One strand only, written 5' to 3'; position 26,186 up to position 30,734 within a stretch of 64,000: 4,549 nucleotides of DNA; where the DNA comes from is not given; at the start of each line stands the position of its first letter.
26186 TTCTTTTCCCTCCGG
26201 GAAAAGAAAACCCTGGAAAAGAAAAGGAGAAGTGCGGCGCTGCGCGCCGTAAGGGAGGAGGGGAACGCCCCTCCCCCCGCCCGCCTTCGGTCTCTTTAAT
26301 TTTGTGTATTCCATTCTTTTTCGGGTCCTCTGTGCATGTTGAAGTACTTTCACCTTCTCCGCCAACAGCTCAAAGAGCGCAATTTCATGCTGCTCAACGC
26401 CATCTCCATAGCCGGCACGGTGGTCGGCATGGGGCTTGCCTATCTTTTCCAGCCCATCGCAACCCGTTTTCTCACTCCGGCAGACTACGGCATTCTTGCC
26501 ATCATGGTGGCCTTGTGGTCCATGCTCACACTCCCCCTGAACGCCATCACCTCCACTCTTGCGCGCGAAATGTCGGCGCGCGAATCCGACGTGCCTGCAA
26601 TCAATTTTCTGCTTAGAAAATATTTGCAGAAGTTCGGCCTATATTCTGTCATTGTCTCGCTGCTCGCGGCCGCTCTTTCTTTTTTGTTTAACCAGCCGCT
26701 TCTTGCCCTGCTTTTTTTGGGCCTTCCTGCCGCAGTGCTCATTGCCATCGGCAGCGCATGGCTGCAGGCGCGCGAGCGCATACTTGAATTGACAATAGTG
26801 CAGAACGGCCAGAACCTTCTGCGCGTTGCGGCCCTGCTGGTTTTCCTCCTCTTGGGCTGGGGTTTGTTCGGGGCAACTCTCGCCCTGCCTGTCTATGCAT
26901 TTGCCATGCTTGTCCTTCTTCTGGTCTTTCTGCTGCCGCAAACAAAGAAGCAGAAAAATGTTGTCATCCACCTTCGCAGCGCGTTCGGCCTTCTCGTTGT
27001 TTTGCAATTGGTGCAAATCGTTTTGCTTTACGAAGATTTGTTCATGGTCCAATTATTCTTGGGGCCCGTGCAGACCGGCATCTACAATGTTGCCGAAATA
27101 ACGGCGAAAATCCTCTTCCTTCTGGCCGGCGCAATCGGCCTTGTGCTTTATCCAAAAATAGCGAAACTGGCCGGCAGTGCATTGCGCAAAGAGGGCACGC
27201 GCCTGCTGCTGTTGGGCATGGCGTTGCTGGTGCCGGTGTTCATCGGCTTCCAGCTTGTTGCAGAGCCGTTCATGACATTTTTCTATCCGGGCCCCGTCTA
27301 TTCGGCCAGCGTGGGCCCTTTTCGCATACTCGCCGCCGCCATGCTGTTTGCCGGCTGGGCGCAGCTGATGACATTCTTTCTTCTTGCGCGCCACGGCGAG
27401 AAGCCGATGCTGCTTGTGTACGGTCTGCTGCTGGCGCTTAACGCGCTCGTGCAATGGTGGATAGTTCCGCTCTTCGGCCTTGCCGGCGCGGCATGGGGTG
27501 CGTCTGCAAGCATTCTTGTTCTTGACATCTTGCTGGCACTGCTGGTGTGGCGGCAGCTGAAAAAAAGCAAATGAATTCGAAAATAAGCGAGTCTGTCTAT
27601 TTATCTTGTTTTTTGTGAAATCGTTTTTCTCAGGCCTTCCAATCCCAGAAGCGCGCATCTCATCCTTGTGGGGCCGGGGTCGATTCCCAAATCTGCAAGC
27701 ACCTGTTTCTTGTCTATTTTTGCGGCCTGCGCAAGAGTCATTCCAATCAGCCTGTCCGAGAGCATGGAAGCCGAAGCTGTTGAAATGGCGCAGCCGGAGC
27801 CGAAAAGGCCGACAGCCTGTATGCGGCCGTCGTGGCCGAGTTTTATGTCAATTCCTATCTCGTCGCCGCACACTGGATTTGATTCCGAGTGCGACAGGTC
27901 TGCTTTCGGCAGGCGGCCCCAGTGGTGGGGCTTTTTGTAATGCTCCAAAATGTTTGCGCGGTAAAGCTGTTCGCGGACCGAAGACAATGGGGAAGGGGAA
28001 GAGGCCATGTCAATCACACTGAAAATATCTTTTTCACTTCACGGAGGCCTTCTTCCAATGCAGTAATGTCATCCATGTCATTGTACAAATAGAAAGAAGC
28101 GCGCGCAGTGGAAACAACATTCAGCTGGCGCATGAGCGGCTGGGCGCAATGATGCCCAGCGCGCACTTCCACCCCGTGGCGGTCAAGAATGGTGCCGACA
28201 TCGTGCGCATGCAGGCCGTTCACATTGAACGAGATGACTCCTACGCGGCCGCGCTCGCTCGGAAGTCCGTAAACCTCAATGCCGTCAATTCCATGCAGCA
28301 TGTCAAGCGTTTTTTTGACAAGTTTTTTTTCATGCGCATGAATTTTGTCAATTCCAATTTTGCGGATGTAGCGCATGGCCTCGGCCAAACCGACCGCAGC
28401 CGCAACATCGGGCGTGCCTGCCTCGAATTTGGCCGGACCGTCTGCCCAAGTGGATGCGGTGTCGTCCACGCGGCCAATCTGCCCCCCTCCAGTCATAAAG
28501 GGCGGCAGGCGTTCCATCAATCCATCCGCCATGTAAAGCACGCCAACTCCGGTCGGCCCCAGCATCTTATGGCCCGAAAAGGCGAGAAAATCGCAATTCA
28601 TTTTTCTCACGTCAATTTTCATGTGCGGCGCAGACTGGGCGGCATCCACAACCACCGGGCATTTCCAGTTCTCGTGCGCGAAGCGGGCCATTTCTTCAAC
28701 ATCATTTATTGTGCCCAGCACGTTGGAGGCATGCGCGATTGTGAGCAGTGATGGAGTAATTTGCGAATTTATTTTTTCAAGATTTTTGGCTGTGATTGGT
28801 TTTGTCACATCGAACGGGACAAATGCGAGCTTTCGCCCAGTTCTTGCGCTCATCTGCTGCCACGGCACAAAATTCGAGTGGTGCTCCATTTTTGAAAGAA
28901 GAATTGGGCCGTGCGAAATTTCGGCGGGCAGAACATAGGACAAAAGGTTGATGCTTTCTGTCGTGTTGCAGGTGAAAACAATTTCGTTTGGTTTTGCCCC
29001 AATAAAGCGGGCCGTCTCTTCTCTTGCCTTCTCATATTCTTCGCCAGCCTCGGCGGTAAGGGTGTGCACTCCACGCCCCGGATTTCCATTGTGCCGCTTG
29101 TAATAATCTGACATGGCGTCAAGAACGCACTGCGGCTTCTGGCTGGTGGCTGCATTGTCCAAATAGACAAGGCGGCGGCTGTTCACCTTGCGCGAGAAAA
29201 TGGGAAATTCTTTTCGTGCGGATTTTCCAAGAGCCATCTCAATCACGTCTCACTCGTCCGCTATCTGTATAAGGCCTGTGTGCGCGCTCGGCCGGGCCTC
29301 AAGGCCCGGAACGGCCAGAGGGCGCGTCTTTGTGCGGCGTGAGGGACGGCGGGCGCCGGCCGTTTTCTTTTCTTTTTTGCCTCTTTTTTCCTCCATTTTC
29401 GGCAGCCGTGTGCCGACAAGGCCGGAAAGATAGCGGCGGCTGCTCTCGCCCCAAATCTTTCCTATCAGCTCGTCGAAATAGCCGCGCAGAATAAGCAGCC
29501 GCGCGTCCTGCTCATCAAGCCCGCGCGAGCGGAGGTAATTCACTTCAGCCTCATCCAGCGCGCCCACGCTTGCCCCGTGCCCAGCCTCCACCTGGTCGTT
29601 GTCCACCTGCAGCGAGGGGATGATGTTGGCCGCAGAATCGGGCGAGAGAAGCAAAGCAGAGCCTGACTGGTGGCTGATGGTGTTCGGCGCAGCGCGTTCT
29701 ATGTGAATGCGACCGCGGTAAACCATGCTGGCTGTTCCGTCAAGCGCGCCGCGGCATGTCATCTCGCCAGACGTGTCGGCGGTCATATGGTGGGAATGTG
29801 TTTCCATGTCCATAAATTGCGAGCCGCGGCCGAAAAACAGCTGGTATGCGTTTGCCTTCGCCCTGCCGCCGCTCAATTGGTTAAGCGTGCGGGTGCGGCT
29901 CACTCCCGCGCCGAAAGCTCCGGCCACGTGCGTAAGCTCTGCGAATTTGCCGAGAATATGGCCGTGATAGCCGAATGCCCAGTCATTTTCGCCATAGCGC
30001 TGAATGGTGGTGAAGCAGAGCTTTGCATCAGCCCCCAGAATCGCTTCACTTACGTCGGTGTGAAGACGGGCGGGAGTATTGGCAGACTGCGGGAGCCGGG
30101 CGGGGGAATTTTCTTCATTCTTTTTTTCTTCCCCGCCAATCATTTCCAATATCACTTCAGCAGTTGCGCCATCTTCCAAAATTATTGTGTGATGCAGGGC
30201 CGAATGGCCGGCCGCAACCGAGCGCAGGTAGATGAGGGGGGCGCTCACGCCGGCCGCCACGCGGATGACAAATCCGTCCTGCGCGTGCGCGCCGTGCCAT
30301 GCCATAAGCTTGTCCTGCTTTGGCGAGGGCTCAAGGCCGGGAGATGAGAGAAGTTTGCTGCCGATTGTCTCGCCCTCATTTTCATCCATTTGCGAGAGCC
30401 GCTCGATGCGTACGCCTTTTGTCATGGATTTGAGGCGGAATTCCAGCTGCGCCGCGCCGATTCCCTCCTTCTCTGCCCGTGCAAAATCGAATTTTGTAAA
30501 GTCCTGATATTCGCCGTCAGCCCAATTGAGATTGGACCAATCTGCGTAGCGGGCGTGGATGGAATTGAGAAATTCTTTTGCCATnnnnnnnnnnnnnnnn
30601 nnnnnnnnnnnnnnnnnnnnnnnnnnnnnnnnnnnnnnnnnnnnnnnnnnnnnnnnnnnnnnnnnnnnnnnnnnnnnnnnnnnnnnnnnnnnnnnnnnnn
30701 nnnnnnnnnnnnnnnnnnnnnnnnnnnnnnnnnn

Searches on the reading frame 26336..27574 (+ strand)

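Call 72: search_protein_families(library=pfam, max_evalue=0.00001, proteins=[window:26336-27574:+])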
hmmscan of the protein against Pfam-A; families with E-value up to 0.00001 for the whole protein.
window:26336-27574:+ (412 aa): 1 family
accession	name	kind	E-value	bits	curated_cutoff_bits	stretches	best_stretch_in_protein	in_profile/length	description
PF01943.22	Polysacc_synt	-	3.1e-13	50.2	28.2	1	23-278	7-273/274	Polysaccharide biosynthesis protein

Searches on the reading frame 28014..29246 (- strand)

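Call 72: search_protein_families(library=pfam, max_evalue=0.00001, proteins=[window:28014-29246:-])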
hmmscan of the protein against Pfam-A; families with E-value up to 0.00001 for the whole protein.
window:28014-29246:- (410 aa): 1 family
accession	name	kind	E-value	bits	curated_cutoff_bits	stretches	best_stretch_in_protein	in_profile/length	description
PF00266.25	Aminotran_5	-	1.5e-132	442.5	21.5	1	27-397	1-371/371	Aminotransferase class-V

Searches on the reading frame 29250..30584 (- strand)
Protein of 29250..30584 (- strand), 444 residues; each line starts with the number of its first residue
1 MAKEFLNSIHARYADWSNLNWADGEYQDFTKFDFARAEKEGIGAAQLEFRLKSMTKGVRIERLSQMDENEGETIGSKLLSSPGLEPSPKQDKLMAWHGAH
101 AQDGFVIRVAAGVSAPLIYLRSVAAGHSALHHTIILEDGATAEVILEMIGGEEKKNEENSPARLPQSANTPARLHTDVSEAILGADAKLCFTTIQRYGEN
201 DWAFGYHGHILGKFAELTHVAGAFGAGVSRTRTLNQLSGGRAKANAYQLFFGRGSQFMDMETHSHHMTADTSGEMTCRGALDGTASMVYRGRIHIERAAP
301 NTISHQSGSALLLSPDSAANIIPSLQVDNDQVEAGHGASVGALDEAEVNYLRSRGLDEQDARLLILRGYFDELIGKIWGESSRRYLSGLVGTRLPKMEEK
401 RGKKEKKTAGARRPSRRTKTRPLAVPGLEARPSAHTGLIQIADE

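Call 72: search_protein_families(library=pfam, max_evalue=0.00001, proteins=[window:29250-30584:-])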
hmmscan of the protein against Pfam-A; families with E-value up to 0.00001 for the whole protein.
window:29250-30584:- (444 aa): 1 family
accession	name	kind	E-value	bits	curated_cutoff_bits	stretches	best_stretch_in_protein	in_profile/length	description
PF01458.23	SUFBD_core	-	1.2e-52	179.1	27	1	128-368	10-231/232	SUF system FeS cluster assembly, SufBD core domain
